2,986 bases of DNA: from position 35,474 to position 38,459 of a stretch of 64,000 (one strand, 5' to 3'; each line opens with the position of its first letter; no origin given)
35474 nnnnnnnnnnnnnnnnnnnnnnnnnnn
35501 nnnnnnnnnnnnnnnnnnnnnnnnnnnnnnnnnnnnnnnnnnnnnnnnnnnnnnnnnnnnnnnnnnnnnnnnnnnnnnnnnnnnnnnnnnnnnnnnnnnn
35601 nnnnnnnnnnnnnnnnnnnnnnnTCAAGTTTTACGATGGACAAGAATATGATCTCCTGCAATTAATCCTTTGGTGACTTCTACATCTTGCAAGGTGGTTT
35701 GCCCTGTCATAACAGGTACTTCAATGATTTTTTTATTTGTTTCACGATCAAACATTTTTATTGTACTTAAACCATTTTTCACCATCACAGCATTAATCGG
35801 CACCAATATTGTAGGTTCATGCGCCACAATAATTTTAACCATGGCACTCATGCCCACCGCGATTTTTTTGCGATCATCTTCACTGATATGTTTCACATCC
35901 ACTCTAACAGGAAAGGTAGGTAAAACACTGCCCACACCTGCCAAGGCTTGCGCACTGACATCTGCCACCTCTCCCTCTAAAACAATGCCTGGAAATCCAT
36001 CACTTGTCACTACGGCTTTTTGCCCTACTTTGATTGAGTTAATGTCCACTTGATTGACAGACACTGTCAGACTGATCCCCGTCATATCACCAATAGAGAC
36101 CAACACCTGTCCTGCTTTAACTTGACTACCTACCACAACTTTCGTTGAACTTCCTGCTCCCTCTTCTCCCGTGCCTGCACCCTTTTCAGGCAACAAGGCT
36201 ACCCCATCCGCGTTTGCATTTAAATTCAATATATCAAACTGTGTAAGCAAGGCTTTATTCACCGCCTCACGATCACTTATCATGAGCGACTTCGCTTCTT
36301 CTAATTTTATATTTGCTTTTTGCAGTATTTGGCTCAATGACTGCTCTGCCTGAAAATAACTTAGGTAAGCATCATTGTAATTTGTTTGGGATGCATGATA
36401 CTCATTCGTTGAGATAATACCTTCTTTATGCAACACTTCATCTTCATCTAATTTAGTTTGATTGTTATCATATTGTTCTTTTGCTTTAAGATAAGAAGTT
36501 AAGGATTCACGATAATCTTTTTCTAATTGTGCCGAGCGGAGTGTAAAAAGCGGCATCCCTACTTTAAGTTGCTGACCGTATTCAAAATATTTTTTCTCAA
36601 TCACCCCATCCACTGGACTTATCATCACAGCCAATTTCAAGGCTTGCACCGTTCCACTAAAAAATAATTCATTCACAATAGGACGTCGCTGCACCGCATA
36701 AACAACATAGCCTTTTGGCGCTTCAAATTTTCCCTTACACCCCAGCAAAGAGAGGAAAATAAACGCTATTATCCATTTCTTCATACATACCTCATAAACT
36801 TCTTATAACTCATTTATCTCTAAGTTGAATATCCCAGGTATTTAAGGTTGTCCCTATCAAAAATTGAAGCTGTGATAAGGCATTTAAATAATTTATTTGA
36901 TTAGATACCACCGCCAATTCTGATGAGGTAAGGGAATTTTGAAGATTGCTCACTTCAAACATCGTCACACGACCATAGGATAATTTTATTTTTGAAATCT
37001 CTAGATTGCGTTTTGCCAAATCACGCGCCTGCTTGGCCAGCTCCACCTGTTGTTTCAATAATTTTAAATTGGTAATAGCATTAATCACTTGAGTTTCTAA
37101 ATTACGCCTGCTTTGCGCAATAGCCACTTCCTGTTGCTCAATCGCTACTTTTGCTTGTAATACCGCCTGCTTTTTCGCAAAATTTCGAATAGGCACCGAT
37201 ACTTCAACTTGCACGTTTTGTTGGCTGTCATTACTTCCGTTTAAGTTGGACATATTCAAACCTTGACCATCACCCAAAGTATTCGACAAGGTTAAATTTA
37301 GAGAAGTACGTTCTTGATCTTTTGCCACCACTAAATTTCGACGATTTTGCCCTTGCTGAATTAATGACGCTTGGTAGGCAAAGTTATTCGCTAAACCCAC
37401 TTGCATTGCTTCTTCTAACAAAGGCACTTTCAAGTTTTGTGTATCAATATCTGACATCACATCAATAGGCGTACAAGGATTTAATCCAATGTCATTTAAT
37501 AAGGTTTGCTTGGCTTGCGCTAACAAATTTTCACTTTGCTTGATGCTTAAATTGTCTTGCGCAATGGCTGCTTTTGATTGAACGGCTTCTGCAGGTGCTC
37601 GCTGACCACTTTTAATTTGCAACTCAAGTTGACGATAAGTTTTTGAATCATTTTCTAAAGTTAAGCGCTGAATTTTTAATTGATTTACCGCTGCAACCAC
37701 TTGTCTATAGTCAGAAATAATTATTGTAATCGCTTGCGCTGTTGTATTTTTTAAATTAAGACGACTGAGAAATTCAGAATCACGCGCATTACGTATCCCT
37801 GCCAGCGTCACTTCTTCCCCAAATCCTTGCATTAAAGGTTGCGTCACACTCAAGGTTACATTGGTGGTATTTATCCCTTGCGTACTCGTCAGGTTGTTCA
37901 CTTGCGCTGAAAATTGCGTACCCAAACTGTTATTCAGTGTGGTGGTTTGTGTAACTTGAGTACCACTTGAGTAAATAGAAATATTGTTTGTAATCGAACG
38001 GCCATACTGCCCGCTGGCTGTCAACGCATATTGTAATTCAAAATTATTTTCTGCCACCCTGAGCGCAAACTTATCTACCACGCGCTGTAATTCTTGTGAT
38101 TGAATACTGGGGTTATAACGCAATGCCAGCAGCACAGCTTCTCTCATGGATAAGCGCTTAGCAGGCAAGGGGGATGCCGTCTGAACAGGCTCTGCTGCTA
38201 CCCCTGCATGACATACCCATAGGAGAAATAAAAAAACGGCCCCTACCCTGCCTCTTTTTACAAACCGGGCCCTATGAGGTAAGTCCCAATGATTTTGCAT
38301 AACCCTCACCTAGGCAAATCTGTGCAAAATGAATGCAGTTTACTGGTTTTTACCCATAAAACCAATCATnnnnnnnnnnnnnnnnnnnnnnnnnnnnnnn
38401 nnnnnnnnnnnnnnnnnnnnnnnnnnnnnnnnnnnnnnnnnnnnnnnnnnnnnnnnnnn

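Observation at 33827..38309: TolC-HlyD-ABC(ATPase only) operon translationally coupled to an ankyrin-like protein gene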

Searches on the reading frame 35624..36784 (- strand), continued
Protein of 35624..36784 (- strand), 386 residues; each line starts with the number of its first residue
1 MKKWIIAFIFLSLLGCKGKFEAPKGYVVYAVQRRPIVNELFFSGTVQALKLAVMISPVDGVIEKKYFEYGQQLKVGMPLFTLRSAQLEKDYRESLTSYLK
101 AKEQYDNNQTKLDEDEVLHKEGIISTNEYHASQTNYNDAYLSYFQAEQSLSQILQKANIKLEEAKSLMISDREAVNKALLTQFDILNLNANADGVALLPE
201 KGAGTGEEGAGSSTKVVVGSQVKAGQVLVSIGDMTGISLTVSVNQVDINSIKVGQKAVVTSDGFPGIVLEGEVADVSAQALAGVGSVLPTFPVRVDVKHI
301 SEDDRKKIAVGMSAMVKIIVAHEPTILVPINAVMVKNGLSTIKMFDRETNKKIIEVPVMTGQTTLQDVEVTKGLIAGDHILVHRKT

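Call 32: find_encoding_contigs(protein=P0010, flank=8000, max_places=1)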
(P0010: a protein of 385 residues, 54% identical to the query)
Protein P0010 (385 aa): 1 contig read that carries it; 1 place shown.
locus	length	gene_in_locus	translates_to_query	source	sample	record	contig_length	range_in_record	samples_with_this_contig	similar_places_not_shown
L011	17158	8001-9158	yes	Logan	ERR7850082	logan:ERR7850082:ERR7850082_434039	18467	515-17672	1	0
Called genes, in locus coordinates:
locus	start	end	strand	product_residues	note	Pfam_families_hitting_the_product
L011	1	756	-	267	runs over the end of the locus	PF00494:SQS_PSY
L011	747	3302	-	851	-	PF01624:MutS_I, PF05188:MutS_II, PF05192:MutS_III, PF05190:MutS_IV, PF00488:MutS_V, PF27441:MutS_C (weak)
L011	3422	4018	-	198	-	PF13505:OMP_b-brl, PF01389:OmpA_membrane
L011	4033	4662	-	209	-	PF13505:OMP_b-brl, PF01389:OmpA_membrane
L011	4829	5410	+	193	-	PF04011:LemA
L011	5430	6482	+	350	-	PF01435:Peptidase_M48, PF05569:Peptidase_M56 (faint)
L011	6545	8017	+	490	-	PF02321:OEP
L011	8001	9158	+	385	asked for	PF25973:BSH_CzcB (faint), PF25990:Beta-barrel_YknX (weak)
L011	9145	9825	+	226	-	PF02463:SMC_N (faint), PF00005:ABC_tran, PF13304:AAA_21 (faint)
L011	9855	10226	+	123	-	-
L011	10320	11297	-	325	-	PF00762:Ferrochelatase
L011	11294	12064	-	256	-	PF01061:ABC2_membrane, PF12698:ABC2_membrane_3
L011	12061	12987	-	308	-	PF00005:ABC_tran, PF13304:AAA_21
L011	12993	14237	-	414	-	PF02646:RmuC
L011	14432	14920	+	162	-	-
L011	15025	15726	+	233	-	PF13645:YkuD_2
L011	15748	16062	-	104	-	PF04355:BamE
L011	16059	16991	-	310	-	PF01343:Peptidase_S49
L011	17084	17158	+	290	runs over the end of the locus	?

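Call 33: find_encoding_contigs(protein=P0012, flank=8000, max_places=1)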
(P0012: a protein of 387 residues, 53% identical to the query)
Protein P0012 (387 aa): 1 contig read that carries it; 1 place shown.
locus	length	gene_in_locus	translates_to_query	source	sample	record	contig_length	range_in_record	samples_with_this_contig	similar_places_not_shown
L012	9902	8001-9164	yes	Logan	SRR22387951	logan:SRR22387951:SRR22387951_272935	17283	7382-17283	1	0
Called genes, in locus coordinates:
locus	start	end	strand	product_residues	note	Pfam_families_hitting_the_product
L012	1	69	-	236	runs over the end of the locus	PF01656:CbiA, PF13500:AAA_26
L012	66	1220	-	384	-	PF00155:Aminotran_1_2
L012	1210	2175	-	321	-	PF04055:Radical_SAM, PF06968:BATS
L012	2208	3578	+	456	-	PF00202:Aminotran_3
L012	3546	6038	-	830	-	PF02190:LON_substr_bdg, PF00004:AAA, PF07728:AAA_5, PF22667:Lon_lid, PF05362:Lon_C, PF13541:ChlI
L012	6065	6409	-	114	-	-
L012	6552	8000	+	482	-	PF02321:OEP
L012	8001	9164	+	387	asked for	PF26002:Beta-barrel_AprE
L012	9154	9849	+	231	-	PF00005:ABC_tran, PF02463:SMC_N (faint), PF13304:AAA_21 (faint)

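Call 48: find_related_loci(query=A1, collection=genome_contigs, flank=6000)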
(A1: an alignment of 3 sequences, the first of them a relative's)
Query A1 (401 aa) in genome_contigs; peptide patterns used: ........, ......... (x = any residue, [..] = any of these).
600 stretches matched a pattern (row limit reached: there are more); 592 encode a relative of the query (tblastn E <= 1e-3); the best 80 are kept; 80 distinct loci.
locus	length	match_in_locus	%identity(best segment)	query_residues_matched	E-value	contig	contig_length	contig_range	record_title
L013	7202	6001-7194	49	1-401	3e-123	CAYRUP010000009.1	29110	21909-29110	MAG TPA_asm: uncultured Coxiellaceae bacterium isolate SRP200132_co1_478 genome assembly, contig: NODE_2728_length_29110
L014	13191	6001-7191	49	1-401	1e-116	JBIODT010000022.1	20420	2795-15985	MAG: Legionellales bacterium isolate GcC11-25 k141_1406549_length_20420_cov_41.3197, whole genome shotgun sequence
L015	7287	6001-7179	46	1-401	5e-111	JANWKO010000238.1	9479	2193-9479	MAG: Gammaproteobacteria bacterium isolate CRAIB_MAG95 c_000000100967, whole genome shotgun sequence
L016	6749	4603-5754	44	13-401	2e-100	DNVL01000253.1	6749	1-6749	MAG TPA_asm: Legionella sp. isolate UBA11403 contig_256140, whole genome shotgun sequence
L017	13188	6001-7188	41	1-399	2e-90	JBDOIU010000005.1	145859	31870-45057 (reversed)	MAG: Coxiellaceae bacterium isolate ipaMAG-0156 ipaMAG-0156_c5, whole genome shotgun sequence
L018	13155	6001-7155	35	6-399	2e-75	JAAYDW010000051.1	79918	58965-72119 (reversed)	MAG: Deltaproteobacteria bacterium isolate AS06rmzACSIP_589 197456_AS06, whole genome shotgun sequence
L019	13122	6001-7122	37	21-401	3e-71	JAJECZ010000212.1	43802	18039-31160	MAG: Alphaproteobacteria bacterium isolate jk18xAbins.48 k141_708196, whole genome shotgun sequence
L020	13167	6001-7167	34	7-401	1e-63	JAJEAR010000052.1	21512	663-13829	MAG: Alphaproteobacteria bacterium isolate jk18x7bins.67 k141_470337, whole genome shotgun sequence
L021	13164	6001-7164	33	6-401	7e-60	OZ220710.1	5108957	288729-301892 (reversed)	MAG: Thermodesulfobacteriota bacterium isolate dce1034a-8f23-488c-aa07-39e6c80a0035 genome assembly, chromosome: 1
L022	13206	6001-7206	35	10-401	7e-57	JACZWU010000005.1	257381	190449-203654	MAG: Candidatus Zixiibacteriota bacterium isolate B21T1B10 B21T1B10_NODE12, whole genome shotgun sequence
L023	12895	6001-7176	36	14-401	2e-56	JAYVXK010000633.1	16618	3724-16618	MAG: Myxococcales bacterium isolate GL85_DN_concoct_3 GL85_DN_concoct_3_632, whole genome shotgun sequence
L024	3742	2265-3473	35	1-399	2e-56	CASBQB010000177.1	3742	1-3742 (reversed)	MAG: uncultured cyanobacterium isolate PMM_0086 genome assembly, contig: PMM_0086_000000000177, whole genome shotgun seq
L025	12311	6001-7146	33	9-401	3e-56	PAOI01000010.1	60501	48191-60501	MAG: Sphingomonas sp. isolate SAT22 280293, whole genome shotgun sequence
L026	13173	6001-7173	34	7-401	1e-55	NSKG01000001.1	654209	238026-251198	Pseudomonas sp. WN033 contig1, whole genome shotgun sequence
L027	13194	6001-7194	33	7-399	1e-54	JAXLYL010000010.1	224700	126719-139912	MAG: Polyangiaceae bacterium isolate STL-MYX12 C1.258.fa-10, whole genome shotgun sequence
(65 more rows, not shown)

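Call 58: search_solved_structures(query=window:35624-36784:-, max_evalue=0.001)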
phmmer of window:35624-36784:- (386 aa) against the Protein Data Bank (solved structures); distinct sequences matched with E-value up to 0.001: 11.
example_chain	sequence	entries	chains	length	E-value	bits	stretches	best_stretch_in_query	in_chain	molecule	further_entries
3lnn_A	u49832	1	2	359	2.8e-08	36.5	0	49-176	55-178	Membrane fusion protein (MFP) heavy metal cation efflux ZneB (CzcB-like)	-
4tko_B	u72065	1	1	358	1.8e-05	27.3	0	80-283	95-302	EmrA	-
9qgy_G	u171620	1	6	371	7.4e-05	25.2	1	218-382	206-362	Macrolide export protein MacA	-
6iok_I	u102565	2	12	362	8.2e-05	25.1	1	31-199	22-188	Multidrug resistance protein MexA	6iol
20yy_D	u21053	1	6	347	0.00011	24.6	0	298-381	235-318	Multidrug efflux RND transporter periplasmic adaptor subunit MexJ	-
1vf7_A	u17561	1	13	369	0.00012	24.5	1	34-199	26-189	Multidrug resistance protein mexA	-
2v4d_A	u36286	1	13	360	0.00013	24.5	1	35-199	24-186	MULTIDRUG RESISTANCE PROTEIN MEXA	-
1t5e_A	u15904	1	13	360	0.00013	24.4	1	39-199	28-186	Multidrug resistance protein mexA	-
6ta5_D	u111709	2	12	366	0.00014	24.3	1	39-199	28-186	MexA family multidrug efflux RND transporter periplasmic adaptor subunit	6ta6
2k32_A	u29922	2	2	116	0.00017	24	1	54-117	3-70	A | AcrA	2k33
3fpp_A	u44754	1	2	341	0.00099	21.5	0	217-382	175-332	Macrolide-specific efflux protein macA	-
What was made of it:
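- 35624..36784 (-): Periplasmic adaptor (membrane fusion protein), 386 aa. The N-terminus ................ reads as a lipobox, so it is probably a lipoprotein. It starts 25 nt after the OEP stop. PDB matches are ZneB, EmrA, MacA and MexA (call 58).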

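Call 61: find_encoding_contigs(protein=P0186, flank=6000, max_places=4)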
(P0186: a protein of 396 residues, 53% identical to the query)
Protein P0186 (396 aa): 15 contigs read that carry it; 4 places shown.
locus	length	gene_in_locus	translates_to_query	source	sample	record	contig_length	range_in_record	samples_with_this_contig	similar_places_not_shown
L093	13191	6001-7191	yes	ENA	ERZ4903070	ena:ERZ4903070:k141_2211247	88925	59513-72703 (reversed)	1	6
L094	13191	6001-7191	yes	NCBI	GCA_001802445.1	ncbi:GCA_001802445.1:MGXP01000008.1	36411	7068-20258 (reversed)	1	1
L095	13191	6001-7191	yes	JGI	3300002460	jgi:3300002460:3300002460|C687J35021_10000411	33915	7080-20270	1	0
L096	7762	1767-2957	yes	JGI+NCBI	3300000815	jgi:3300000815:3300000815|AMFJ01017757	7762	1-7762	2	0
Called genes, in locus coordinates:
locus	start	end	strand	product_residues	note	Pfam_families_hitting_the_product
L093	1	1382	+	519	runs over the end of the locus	PF02321:OEP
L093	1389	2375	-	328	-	PF00389:2-Hacid_dh, PF02826:2-Hacid_dh_C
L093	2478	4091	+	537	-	PF02321:OEP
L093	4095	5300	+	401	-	PF25973:BSH_CzcB (weak), PF26002:Beta-barrel_AprE (faint), PF25990:Beta-barrel_YknX (weak), PF25954:Beta-barrel_RND_2 (faint), PF25967:RND-MFP_C (weak)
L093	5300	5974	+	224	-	PF00005:ABC_tran, PF02463:SMC_N (faint), PF13304:AAA_21 (faint)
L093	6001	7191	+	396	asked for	PF12704:MacB_PCD, PF02687:FtsX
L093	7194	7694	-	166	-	-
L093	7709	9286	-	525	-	PF00324:AA_permease, PF13520:AA_permease_2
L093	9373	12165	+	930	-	PF02739:5_3_exonuc_N, PF01367:5_3_exonuc, PF01612:DNA_pol_A_exo1, PF22619:DNA_polI_exo1, PF00476:DNA_pol_A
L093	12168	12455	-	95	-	PF14384:BrnA_antitoxin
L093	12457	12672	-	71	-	PF04365:BrnT_toxin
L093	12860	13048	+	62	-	-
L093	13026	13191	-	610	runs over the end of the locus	PF13522:GATase_6, PF13537:GATase_7, PF01380:SIS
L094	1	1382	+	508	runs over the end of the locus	PF02321:OEP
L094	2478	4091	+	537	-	PF02321:OEP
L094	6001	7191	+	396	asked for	PF12704:MacB_PCD, PF02687:FtsX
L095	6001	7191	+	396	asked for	PF12704:MacB_PCD, PF02687:FtsX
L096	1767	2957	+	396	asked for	PF12704:MacB_PCD, PF02687:FtsX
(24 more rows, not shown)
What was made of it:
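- The one candidate I followed up, P0186, sits in a complete four-gene operon of another organism (call 61).
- Tried and rejected: The one candidate I followed, P0186, is part of a complete operon in another organism (call 61).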

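Call 66: find_encoding_contigs(protein=P0005, flank=5000, max_places=2)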
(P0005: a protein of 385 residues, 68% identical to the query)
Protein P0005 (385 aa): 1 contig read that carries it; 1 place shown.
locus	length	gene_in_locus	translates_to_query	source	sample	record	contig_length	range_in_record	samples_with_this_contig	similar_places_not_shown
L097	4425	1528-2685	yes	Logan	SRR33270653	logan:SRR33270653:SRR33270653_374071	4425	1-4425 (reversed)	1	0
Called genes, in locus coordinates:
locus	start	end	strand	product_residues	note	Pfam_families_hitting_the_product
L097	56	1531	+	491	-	PF02321:OEP (weak)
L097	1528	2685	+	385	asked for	PF25917:BSH_RND (weak), PF25973:BSH_CzcB (weak), PF26002:Beta-barrel_AprE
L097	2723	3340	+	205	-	PF00005:ABC_tran, PF02463:SMC_N (faint), PF13304:AAA_21 (faint)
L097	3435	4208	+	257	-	-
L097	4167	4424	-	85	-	?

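Call 68: search_protein_families(library=pfam, proteins=[L097:3435-4205:+, L003:9870-10244:+, L005:9887-10333:+], max_evalue=1)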
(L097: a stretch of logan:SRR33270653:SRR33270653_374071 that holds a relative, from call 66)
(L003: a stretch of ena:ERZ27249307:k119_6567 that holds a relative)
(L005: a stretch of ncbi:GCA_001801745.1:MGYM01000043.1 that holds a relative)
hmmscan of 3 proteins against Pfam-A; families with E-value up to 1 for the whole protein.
L097:3435-4205:+ (257 aa): 1 family
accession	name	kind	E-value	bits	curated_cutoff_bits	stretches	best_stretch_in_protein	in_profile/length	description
PF06161.16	DUF975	-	0.4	10.9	34.8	0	28-249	6-239/243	Protein of unknown function (DUF975)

L003:9870-10244:+ (125 aa): 0 families

L005:9887-10333:+ (149 aa): 0 families

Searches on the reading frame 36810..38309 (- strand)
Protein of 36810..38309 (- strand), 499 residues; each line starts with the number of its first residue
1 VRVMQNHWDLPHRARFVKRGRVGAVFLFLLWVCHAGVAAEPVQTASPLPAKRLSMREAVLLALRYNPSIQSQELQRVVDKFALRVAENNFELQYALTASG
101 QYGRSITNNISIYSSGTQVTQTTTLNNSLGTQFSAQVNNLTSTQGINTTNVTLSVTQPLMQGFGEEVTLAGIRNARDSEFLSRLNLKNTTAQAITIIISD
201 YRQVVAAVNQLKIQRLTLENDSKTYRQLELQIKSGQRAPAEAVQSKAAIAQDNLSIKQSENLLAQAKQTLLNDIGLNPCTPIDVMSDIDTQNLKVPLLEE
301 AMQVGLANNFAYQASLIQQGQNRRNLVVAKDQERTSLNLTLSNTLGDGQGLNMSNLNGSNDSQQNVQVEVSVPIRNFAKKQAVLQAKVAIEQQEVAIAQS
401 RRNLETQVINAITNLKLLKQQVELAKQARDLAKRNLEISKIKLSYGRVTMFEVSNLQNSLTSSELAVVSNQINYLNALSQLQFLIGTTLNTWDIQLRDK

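Call 3: search_protein_families(library=pfam, proteins=[window:36810-38309:-], max_evalue=0.1)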
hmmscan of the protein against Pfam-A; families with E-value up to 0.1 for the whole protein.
window:36810-38309:- (499 aa): 2 families
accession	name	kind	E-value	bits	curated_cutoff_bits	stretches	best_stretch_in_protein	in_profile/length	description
PF02321.23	OEP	-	6.3e-27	95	22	2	298-486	1-187/187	Outer membrane efflux protein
PF16726.11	OCRL_clath_bd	-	0.031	15.1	27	1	222-291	7-76/101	Inositol polyphosphate 5-phosphatase clathrin binding domain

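Call 4: search_protein_families(library=ncbifam, proteins=[window:36810-38309:-], max_evalue=0.1)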
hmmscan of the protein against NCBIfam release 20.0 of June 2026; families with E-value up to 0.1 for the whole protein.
window:36810-38309:- (499 aa): 2 families
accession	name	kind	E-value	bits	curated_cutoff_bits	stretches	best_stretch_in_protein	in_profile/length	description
TIGR01844.1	type_I_sec_TolC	subfamily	6.5e-15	55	225.15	1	54-487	4-399/414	TolC family outer membrane protein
TIGR01845.1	outer_NodT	subfamily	1.8e-06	27.1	210.05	2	296-491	57-254/460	efflux transporter outer membrane subunit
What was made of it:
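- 36810..38309 (-): TolC-family outer-membrane factor (499 aa from GTG 38309; the true start may be a few codons downstream). It has an N-terminal signal-like hydrophobic segment. Pfam OEP 6.3e-27 in two stretches and TIGR01844 6.5e-15 (calls 3, 4).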
